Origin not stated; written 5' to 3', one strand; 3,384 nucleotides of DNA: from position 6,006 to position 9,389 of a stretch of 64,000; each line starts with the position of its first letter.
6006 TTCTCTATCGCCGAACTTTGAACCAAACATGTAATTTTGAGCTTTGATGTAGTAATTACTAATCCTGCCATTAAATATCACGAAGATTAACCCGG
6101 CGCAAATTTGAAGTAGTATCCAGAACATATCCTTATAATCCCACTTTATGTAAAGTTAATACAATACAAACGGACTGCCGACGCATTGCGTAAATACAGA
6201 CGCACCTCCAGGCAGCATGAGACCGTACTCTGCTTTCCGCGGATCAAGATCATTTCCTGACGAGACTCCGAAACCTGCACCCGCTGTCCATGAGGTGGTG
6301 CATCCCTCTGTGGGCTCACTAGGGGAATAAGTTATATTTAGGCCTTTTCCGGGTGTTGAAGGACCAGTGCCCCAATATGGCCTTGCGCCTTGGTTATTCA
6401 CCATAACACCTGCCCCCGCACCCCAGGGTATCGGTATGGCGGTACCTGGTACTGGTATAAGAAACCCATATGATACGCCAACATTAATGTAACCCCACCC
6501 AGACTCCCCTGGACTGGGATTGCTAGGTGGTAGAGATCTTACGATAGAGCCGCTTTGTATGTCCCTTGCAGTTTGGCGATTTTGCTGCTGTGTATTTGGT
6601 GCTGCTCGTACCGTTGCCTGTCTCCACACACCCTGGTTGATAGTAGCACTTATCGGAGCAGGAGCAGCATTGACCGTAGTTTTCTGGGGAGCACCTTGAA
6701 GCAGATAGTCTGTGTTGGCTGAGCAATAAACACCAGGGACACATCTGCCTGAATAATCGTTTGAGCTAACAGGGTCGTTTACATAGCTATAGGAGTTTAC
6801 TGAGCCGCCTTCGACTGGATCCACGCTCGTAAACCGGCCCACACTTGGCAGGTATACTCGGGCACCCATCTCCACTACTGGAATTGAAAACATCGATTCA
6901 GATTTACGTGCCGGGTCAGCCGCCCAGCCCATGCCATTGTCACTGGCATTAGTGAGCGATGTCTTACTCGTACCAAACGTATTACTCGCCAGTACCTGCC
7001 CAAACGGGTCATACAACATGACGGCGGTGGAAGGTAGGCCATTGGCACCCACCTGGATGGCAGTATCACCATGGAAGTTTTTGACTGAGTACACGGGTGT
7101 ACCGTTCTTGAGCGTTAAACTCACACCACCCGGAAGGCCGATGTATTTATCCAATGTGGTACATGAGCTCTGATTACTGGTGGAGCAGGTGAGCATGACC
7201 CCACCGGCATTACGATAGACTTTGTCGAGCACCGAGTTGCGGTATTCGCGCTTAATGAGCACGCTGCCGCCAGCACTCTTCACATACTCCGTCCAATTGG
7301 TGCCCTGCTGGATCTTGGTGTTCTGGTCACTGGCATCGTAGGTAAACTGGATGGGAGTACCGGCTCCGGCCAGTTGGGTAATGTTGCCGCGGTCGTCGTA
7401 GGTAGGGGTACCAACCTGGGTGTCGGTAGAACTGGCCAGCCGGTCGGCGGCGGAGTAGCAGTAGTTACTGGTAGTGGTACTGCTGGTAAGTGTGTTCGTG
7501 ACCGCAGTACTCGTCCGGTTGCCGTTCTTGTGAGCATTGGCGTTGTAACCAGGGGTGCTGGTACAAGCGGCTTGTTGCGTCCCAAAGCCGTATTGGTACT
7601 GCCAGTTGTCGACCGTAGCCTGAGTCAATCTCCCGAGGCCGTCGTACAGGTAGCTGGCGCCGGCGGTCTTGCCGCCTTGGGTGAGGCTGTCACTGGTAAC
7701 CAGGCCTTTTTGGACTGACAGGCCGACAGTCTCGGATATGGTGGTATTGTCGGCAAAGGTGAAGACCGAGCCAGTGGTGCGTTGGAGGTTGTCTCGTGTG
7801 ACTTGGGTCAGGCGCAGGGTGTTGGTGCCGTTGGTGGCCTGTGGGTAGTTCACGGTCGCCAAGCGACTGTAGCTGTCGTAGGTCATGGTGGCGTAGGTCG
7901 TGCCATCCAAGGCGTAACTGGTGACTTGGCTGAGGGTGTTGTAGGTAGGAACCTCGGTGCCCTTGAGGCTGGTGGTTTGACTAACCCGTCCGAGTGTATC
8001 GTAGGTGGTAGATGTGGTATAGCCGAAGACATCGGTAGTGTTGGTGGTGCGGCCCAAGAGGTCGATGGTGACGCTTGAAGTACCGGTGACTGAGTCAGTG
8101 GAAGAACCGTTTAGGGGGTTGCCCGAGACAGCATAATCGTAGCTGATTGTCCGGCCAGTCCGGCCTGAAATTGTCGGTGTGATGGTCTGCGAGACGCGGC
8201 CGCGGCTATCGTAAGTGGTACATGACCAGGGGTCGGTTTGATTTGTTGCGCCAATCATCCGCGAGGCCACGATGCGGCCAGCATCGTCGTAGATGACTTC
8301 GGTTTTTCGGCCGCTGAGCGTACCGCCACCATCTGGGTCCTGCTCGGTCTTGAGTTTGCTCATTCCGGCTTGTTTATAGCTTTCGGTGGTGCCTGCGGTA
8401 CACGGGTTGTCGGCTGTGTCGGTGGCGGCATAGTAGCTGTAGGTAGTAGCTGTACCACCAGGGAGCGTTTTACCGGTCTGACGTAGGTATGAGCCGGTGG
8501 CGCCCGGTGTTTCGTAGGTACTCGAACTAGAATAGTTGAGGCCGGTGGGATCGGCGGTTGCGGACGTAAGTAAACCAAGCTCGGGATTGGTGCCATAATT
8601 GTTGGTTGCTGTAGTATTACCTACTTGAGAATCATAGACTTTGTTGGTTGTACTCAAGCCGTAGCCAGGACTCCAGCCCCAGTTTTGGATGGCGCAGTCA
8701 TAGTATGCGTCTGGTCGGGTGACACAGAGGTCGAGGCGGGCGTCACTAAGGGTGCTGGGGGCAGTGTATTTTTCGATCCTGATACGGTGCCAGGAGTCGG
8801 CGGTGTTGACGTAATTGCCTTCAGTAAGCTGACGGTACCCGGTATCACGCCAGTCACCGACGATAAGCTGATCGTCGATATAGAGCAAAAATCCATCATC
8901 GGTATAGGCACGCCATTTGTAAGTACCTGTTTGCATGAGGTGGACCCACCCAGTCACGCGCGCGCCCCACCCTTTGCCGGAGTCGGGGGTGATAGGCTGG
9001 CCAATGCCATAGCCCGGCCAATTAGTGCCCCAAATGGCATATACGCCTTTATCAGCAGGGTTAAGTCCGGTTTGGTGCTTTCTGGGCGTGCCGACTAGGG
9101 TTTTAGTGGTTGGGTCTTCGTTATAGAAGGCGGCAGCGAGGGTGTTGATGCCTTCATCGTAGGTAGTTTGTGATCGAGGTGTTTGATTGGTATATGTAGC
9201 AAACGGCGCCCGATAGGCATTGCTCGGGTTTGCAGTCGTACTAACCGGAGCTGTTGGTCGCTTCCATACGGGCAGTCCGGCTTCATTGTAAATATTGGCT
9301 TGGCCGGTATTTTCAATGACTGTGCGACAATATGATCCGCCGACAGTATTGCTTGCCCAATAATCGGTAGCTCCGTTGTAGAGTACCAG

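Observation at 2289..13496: RHS polymorphic-toxin locus with a toxin-tip reservoir: full-length rhs plus two downstream orphan C-terminal cassettes and candidate immunity ORFs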

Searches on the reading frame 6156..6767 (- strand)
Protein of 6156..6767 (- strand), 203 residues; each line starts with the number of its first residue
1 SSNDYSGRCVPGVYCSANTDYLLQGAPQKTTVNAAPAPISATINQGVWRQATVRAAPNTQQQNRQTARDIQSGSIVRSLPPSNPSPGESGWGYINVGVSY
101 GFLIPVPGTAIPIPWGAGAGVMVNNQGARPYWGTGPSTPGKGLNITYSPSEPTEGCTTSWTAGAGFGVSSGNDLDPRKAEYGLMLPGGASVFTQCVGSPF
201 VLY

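Call 7: search_protein_families(library=pfam, max_evalue=0.01, proteins=[window:6156-6767:-])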
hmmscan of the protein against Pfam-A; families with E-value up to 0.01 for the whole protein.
window:6156-6767:- (203 aa): 0 families

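Call 11: search_protein_families(library=ncbifam, max_evalue=0.01, proteins=[window:6156-6767:-])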
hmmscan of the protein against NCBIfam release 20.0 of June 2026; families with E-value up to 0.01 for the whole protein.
window:6156-6767:- (203 aa): 0 families

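Call 12: find_homologous_proteins(query=window:6156-6767:-, max_evalue=0.001)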
Query window:6156-6767:-: 822 candidates shared short words with the query, none scored E <= 0.001.

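Call 23: search_protein_representatives(protein=window:6156-6767:-)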
Query: 203 residues. Proteins with E-value up to 0.001 (for the whole library): 9; up to 1e-10: 2; up to 1e-30: 0. The best 9 are listed.
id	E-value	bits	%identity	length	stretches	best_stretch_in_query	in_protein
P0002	1.9e-18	83.5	25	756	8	9-125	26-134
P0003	4.5e-17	78.9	43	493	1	3-121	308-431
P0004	3.8e-09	53.0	45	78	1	122-200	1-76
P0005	3.1e-08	50.1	32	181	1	29-192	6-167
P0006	1.7e-06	44.4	40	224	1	74-187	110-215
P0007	8.6e-05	38.8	42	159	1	74-170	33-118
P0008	4.2e-04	36.6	42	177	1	112-189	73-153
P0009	6.9e-04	35.9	41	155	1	87-194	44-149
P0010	7.6e-04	35.7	35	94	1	116-190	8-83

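Call 29: find_encoding_contigs(protein=P0007, flank=4000, max_places=4)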
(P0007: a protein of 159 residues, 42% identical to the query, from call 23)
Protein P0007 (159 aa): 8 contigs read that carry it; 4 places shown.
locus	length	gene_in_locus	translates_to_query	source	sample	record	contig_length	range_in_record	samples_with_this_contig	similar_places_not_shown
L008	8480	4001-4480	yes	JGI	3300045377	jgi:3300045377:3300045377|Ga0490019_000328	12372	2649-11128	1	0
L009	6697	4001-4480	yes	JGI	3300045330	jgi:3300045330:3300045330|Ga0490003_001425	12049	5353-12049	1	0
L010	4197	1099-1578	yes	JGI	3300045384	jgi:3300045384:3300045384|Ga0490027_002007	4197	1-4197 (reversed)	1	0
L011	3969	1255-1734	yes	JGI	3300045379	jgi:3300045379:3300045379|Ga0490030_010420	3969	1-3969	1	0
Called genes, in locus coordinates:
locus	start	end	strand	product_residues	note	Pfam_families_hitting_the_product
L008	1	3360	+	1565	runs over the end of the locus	PF25023:TEN_YD-shell, PF05593:RHS_repeat, PF25023:TEN_YD-shell, PF05593:RHS_repeat, PF25023:TEN_YD-shell, PF05593:RHS_repeat, PF25023:TEN_YD-shell, PF05593:RHS_repeat, +1 more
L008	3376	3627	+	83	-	-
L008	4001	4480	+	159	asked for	-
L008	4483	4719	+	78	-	-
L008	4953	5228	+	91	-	-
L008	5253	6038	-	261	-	PF04402:SIMPL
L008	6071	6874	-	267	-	PF00730:HhH-GPD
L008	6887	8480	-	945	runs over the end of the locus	?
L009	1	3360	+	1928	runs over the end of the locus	PF25023:TEN_YD-shell, PF05593:RHS_repeat, PF25023:TEN_YD-shell, PF25023:TEN_YD-shell, PF05593:RHS_repeat, PF25023:TEN_YD-shell, PF05593:RHS_repeat, PF25023:TEN_YD-shell, +1 more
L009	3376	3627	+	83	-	-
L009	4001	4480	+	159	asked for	-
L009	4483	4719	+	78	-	-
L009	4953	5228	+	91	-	-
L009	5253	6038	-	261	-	PF04402:SIMPL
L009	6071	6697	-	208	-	?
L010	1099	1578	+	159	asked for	-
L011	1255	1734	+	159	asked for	-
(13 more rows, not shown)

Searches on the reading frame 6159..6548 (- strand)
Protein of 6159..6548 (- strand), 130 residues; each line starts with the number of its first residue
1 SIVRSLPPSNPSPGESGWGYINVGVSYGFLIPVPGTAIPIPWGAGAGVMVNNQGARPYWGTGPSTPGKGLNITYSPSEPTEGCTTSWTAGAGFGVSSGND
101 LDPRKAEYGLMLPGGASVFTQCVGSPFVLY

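Call 26: find_homologous_proteins(query=A1, max_evalue=0.001)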
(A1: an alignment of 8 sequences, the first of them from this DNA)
Query A1 (8 sequences) (130 aa, profile of the alignment): 6 proteins with E <= 0.001 among 3201 candidates.
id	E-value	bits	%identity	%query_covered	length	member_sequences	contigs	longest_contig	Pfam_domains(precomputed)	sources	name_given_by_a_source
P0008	6.4e-37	144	38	77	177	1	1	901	-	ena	-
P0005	3.9e-34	135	34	92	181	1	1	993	-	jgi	jgi:hypothetical protein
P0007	1.9e-33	133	38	72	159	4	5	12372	-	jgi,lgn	jgi:uncharacterized protein RhaS with RHS repeats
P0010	8.6e-26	108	38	56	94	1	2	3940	-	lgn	-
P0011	1.8e-22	97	41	54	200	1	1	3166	PF25023.2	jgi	-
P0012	1.6e-19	88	34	42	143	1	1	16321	-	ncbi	ncbi:MAG: hypothetical protein V1739_09275 [Candidatus Omnitrophota bacterium]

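Call 27: search_protein_families(library=pfam, alignment_id=A1, max_evalue=1)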
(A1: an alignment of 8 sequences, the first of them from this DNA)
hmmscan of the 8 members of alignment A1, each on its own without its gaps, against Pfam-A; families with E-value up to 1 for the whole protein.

A. member 1, seq(130 aa): 0 families

B. families by the number of members that match (of 8 scanned): 2 families
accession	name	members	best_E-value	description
PF09203.16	MspA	1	0.0019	MspA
PF20647.2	DUF6808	1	0.14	Domain of unknown function (DUF6808)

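Call 30: find_encoding_contigs(protein=P0012, flank=4000, max_places=3)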
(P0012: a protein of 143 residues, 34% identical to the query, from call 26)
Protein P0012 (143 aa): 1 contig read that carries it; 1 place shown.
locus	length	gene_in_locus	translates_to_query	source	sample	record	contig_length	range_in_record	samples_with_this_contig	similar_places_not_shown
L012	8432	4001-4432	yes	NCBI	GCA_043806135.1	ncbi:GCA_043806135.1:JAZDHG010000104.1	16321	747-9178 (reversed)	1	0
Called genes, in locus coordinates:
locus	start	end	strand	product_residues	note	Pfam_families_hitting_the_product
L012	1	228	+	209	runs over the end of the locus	-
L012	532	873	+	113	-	PF01741:MscL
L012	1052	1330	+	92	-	PF01713:Smr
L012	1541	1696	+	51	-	-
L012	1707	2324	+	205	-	PF04367:DUF502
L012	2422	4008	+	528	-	PF02463:SMC_N (faint), PF00005:ABC_tran, PF13304:AAA_21 (faint), PF12848:ABC_tran_Xtn, PF00005:ABC_tran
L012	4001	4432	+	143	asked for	-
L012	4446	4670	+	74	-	-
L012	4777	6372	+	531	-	PF05598:DUF772, PF01609:DDE_Tnp_1, PF13751:DDE_Tnp_1_6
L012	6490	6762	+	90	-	-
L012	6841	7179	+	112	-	PF01258:zf-dskA_traR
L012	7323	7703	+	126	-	-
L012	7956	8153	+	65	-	PF04102:SlyX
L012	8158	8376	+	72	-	PF12843:QSregVF_b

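Call 40: predict_structure(alignment_id=A2)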
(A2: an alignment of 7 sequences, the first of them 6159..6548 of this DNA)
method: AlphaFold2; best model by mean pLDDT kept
length: 130 residues; sequences in the alignment: 7
mean_pLDDT: 68.0   pTM: 0.54
mean pLDDT of the five models: 68.0, 64.5, 64.6, 62.7, 60.2
residues with pLDDT >= 90: 0; 70-90: 76; 50-70: 33; < 50: 21
segments of 3 or more residues with pLDDT < 50: 1-7, 9-16, 126-130
pLDDT, mean of each block of 10 residues (from residue 1): 37 51 81 83 83 77 80 72 69 63 62 72 52
secondary structure, 60 per line:
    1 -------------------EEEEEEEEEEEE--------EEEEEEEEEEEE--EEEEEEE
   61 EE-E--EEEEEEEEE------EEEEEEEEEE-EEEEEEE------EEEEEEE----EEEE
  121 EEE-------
elements in order: E20-31 E40-51 E54-62 E67-75 E82-91 E93-99 E106-112 E117-123

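Call 84: fold_search(model_id=the predicted structure, library=pdb)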
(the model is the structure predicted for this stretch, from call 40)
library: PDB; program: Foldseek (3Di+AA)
matches with E <= 10: 363; with E <= 0.001: 0
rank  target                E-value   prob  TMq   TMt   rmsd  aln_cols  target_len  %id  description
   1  4csb                  4.9e-03  1.00  0.51  0.57   3.9       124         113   13  Structure of the Virulence-Associated Protein VapD from the intracellular pathogen Rhodococcus equi. (released 2014-04-16)
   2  7b1z_A                3.0e-02  1.00  0.52  0.60   3.7       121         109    7  Virulence-associated protein VapB from the intracellular pathogen Rhodococcus equi (released 2021-07-28)
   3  5aeo_B                6.3e-02  0.99  0.48  0.54   4.1       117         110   10  Virulence-associated protein VapG from the intracellular pathogen Rhodococcus equi (released 2015-03-25)
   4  4cv7                  6.6e-02  0.96  0.41  0.46   5.6       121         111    7  Crystal structure of Rhodococcus equi VapB (released 2014-04-02)
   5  6le0_D                1.2e-01  0.47  0.27  0.19  13.5       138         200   10  A nonspecific heme-binding cyclase catalyzes [4 + 2] cycloaddition during neoabyssomicin biosynthesis (released 2020-11-25)
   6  5aeo_A                1.4e-01  0.98  0.47  0.54   4.1       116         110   10  Virulence-associated protein VapG from the intracellular pathogen Rhodococcus equi (released 2015-03-25)
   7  6cuj_A                1.9e-01  0.30  0.27  0.24  11.1       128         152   15  Crystal structure of the C-terminal domain of neisserial heparin binding antigen (NHBA) (released 2018-09-26)
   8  4ok4_A                2.3e-01  0.15  0.20  0.05  18.6       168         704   10  Crystal Structure of Alg17c Mutant H202L (released 2014-01-29)
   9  4ok4_B                2.7e-01  0.13  0.18  0.05  15.7       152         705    8  Crystal Structure of Alg17c Mutant H202L (released 2014-01-29)
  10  4o8q_A                2.8e-01  0.04  0.11  0.08  24.6       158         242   11  Crystal structure of bovine MHD domain of the COPI delta subunit at 2.15 A resolution (released 2015-01-07)
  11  6le0_A                2.9e-01  0.25  0.26  0.18  12.8       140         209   14  A nonspecific heme-binding cyclase catalyzes [4 + 2] cycloaddition during neoabyssomicin biosynthesis (released 2020-11-25)
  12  4ojz_B                2.9e-01  0.14  0.20  0.05  18.1       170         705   10  Crystal Structure of Alg17c Mutant Y258A Complexed with Alginate Trisaccharide (released 2014-01-29)
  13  6ymn_AAA              3.1e-01  0.25  0.26  0.18  12.7       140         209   13  Crystal structure of the Diels Alderase AbmU from Streptomyces koyangensis (released 2021-04-21)
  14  4d0u_B                3.1e-01  0.21  0.21  0.24  10.8       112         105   10  Crystal structure of the fiber head domain of the Atadenovirus snake adenovirus 1, selenomethionine-derivative (released 2014-12-17)
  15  5o1r_A                3.1e-01  0.14  0.22  0.24  12.8       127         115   15  human Fab 5H2 bound to NHBA-C3 from Neisseria meningitidis serogroup B (released 2018-05-30)
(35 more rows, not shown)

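Call 85: search_solved_structures(query=A1, max_evalue=10, show_alignments=2)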
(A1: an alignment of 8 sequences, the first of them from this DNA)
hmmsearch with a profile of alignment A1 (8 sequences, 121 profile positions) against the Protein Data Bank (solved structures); distinct sequences matched with E-value up to 10: 3.
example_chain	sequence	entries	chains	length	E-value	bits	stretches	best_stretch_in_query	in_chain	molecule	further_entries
8uus_A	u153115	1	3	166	0.048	16.7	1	33-69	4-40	Antifeeding Prophage (Tailocin) fibre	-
8uur_A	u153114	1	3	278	0.056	16.5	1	30-69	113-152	AfpX13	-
9qgo_A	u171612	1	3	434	0.12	15.4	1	27-64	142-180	Tail fiber protein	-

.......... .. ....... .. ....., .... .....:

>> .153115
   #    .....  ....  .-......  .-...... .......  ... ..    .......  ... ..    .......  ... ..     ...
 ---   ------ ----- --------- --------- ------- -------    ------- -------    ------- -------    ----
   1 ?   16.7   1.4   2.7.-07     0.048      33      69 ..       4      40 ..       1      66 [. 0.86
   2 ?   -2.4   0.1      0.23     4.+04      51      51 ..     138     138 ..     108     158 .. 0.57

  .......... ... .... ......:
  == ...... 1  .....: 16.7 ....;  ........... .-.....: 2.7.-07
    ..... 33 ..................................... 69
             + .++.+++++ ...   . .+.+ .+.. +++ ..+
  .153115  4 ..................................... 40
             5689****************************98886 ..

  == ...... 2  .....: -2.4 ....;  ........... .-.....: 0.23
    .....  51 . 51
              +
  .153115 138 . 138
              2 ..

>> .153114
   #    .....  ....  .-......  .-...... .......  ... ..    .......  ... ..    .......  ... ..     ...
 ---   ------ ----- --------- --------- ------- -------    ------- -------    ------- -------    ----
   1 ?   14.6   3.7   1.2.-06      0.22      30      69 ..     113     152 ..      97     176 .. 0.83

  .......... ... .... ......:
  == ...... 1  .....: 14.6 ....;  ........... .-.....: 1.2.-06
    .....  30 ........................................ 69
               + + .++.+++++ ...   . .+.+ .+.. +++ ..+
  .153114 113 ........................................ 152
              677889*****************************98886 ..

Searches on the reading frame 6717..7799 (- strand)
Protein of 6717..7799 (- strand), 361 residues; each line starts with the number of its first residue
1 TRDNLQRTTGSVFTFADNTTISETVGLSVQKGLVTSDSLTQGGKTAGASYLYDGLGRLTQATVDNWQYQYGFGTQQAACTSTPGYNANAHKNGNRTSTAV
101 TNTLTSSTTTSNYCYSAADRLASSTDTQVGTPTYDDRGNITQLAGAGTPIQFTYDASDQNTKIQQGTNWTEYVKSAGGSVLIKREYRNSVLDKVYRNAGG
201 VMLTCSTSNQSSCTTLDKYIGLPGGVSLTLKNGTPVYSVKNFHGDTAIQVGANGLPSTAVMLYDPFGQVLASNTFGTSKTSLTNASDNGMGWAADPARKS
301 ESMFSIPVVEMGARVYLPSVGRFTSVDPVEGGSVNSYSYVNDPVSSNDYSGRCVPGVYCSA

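Call 14: find_related_loci(query=window:6753-7745:-, collection=genome_contigs, flank=10000)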
Query window:6753-7745:- (331 aa) in genome_contigs; peptide patterns used: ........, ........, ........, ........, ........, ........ (x = any residue, [..] = any of these).
40 stretches matched a pattern; 7 encode a relative of the query (tblastn E <= 1e-3); 7 distinct loci.
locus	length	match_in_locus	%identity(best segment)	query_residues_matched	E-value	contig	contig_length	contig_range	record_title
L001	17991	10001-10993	73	1-331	2e-161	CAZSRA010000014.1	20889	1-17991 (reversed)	MAG TPA_asm: uncultured Candidatus Saccharimonadales bacterium isolate SRP200132_co1_243 genome assembly, contig: NODE_4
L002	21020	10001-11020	54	1-331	3e-109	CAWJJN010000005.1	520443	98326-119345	MAG: uncultured Candidatus Saccharibacteria bacterium isolate MFD05674.bin.1.49 genome assembly, contig: contig_86960, w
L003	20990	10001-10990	50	5-331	1e-101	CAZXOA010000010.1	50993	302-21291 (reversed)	MAG TPA_asm: uncultured Candidatus Saccharibacteria bacterium isolate SRP344714_co1_350 genome assembly, contig: NODE_14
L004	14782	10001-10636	72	1-212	2e-96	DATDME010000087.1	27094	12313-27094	MAG TPA_asm: Candidatus Saccharimonadia bacterium isolate SMAG_U403 k141_437094, whole genome shotgun sequence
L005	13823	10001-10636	75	1-212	2e-91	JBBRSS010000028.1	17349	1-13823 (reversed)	MAG: Candidatus Saccharimonadia bacterium isolate La2_metabat2.113 La2_metabat2.113_K_3477160L17349_cov_28.9943, whole g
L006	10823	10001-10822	52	1-277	1e-81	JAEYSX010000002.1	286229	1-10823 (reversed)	MAG: Candidatus Parcubacteria bacterium isolate OH_CBlB_112 k127_2884060, whole genome shotgun sequence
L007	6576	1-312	76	79-182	1e-47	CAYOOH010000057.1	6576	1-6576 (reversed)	MAG TPA_asm: uncultured Candidatus Saccharimonadales bacterium isolate SRP200132_co1_41 genome assembly, contig: NODE_22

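Call 83: search_protein_families(library=pfam, max_evalue=0.05, proteins=[window:6717-7799:-])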
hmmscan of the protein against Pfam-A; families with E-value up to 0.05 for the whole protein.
window:6717-7799:- (361 aa): 2 families
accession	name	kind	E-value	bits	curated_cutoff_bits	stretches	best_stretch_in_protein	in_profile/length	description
PF05593.20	RHS_repeat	-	0.00034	21.4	22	1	134-159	1-27/38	RHS Repeat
PF15283.12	DUF4595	-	0.023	15.1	34.2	0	67-164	33-139/202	Domain of unknown function (DUF4595) with porin-like fold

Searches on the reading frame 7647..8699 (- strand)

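Call 83: search_protein_families(library=pfam, max_evalue=0.05, proteins=[window:7647-8699:-])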
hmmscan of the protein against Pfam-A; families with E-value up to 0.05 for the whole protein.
window:7647-8699:- (351 aa): 2 families
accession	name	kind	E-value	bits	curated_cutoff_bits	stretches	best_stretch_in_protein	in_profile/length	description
PF05593.20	RHS_repeat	-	0.00053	20.8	22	1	213-248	2-37/38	RHS Repeat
PF23905.1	DUF7247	-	0.0083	17.2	27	1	264-341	21-97/106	Domain of unknown function (DUF7247)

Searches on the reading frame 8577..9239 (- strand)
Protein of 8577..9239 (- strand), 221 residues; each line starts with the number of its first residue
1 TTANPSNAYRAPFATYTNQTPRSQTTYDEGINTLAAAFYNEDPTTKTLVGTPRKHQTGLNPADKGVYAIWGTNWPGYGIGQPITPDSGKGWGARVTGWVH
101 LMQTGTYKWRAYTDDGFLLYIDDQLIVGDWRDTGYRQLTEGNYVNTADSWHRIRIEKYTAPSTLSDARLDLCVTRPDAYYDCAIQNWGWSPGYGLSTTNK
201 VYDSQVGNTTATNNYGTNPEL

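Call 83: search_protein_families(library=pfam, max_evalue=0.05, proteins=[window:8577-9239:-])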
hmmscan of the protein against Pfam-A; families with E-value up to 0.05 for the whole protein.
window:8577-9239:- (221 aa): 1 family
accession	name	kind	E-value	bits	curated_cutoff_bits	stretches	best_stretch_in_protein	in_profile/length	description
PF07691.17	PA14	-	5.1e-06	26.8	24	1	80-178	35-138/147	PA14 domain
